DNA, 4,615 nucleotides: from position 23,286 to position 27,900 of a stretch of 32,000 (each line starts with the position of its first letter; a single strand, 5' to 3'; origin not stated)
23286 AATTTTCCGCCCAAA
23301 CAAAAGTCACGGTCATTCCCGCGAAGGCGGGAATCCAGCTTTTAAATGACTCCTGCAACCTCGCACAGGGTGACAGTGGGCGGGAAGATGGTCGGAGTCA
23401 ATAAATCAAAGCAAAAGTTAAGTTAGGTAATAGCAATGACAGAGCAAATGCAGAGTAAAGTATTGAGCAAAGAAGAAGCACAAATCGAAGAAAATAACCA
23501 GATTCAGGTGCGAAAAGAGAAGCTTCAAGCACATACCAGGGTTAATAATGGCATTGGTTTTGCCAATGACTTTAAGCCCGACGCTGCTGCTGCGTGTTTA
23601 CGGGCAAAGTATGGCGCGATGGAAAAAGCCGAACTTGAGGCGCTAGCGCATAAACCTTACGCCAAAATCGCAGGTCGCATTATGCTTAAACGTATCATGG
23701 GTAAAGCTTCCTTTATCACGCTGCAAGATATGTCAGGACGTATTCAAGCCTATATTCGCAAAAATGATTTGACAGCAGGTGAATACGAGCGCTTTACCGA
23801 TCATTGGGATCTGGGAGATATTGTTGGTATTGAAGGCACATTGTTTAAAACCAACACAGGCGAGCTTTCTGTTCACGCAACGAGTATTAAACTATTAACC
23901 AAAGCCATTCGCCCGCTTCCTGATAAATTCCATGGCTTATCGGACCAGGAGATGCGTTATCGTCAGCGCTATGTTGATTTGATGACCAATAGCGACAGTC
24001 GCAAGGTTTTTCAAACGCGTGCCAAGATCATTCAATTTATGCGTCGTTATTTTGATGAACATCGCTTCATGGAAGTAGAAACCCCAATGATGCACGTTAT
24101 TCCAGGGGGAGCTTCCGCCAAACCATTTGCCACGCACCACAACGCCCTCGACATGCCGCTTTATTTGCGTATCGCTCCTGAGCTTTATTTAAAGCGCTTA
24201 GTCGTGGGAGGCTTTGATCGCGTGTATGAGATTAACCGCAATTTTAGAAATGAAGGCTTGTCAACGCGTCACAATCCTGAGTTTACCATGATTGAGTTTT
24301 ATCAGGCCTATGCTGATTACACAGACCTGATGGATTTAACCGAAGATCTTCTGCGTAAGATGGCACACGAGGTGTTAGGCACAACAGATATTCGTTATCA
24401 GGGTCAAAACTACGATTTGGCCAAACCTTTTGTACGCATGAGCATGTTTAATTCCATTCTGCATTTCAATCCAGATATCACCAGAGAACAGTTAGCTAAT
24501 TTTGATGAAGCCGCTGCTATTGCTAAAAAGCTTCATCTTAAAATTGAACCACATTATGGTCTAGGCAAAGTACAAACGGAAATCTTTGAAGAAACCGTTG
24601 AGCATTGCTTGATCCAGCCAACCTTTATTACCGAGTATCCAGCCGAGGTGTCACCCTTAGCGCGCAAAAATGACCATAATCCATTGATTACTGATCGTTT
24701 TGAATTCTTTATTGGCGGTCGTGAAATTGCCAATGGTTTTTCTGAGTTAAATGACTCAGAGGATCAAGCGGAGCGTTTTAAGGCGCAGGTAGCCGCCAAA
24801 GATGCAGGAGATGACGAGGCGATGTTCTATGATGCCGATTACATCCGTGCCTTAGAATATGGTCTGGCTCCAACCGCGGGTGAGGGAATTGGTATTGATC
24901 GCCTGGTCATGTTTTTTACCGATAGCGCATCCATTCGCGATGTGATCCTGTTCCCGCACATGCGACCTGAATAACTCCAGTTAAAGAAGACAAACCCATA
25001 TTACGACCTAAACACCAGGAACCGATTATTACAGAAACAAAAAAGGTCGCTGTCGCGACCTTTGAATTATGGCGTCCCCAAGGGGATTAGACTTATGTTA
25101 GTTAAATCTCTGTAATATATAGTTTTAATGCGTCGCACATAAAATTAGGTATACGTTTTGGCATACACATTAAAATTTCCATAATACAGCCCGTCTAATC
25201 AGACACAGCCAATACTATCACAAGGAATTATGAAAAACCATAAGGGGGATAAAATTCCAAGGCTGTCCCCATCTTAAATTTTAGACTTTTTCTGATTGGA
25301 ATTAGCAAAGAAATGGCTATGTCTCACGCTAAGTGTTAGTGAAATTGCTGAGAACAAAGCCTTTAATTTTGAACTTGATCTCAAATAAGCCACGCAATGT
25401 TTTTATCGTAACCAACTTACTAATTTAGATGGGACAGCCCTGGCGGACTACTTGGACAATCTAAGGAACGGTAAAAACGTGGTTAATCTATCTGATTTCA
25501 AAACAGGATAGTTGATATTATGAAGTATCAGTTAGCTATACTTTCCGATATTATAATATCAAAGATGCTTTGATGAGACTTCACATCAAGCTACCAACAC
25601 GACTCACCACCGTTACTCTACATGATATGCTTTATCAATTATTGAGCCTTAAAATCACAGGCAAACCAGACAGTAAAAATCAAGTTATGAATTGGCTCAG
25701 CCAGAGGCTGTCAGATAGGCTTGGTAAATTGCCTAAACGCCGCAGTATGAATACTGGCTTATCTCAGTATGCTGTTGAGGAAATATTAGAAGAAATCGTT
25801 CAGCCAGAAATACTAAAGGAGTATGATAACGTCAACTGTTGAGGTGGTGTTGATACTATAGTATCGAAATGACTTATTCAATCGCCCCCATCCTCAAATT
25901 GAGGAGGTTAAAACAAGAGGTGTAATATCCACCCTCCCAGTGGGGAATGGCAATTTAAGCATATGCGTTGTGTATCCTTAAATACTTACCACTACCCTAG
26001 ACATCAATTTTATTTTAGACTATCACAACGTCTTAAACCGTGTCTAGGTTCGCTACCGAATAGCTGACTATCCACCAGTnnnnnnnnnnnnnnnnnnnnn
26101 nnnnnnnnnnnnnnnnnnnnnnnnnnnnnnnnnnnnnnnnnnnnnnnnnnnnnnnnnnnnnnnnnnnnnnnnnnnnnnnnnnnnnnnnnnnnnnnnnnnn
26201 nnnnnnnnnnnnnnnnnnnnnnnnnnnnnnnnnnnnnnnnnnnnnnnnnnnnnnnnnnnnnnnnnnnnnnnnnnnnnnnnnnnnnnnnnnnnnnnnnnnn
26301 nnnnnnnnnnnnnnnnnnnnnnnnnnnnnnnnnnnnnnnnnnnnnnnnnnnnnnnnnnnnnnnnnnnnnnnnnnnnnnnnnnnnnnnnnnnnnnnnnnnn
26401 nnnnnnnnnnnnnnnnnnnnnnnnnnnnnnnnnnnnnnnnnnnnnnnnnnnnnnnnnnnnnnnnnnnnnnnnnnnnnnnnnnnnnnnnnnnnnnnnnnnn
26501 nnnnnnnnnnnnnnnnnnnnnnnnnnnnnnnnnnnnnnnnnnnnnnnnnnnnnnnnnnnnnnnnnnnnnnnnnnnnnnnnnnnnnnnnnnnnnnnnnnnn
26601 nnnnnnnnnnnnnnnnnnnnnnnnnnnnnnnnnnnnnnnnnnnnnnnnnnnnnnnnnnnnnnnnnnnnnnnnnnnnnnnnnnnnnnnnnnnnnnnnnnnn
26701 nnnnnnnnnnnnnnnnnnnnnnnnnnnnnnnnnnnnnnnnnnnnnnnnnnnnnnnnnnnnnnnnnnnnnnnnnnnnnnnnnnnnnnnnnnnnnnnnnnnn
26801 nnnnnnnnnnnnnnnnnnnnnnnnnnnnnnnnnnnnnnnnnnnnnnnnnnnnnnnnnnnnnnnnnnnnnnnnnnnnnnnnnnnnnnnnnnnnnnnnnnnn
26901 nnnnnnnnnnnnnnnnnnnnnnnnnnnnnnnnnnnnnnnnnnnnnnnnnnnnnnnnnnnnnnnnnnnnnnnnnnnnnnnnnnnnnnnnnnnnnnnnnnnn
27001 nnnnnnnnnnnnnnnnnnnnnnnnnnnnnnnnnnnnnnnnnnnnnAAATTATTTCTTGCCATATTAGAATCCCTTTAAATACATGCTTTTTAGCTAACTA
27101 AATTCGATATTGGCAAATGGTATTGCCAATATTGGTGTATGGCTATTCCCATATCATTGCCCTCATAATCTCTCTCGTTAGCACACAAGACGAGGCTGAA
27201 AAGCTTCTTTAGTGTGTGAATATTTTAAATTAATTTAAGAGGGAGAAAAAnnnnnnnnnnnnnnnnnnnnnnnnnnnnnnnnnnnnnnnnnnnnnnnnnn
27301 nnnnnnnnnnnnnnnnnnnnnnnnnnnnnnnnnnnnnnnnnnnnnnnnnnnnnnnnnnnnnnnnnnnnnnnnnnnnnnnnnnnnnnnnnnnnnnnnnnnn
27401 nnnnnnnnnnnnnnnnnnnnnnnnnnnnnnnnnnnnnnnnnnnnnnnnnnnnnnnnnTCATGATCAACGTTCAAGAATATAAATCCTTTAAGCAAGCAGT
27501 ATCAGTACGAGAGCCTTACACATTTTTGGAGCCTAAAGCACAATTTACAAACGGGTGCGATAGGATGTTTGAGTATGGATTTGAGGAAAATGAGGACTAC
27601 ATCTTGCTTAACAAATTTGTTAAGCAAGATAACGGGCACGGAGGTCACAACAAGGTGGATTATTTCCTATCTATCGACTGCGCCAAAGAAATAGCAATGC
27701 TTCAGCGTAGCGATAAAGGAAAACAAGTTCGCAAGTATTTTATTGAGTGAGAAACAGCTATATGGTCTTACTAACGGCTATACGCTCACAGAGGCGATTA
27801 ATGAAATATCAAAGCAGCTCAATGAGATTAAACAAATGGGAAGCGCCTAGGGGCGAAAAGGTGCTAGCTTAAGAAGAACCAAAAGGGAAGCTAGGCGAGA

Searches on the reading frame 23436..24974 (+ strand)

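Call 50: search_protein_families(library=pfam, proteins=[window:23436-24974:+])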
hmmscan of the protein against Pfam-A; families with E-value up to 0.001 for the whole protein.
window:23436-24974:+ (512 aa): 3 families
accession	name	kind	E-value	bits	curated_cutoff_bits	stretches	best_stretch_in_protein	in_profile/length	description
PF00152.25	tRNA-synt_2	-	1.1e-91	307.5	25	1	170-509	1-307/308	tRNA synthetases class II (D, K and N)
PF01336.31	tRNA_anti-codon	-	7.7e-20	71.1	27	1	77-154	2-75/75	OB-fold nucleic acid binding domain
PF01409.25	tRNA-synt_2d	-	0.00027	20.9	19.8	0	263-337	105-178/246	tRNA synthetases class II core domain (F)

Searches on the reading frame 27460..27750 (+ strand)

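Call 51: search_protein_families(library=pfam, proteins=[window:27460-27750:+])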
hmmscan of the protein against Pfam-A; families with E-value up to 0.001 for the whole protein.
window:27460-27750:+ (96 aa): 1 family
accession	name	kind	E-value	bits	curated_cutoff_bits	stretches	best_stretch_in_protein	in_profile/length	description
PF08346.17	AntA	-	5.2e-18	65.8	27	1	14-84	1-68/68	AntA/AntB antirepressor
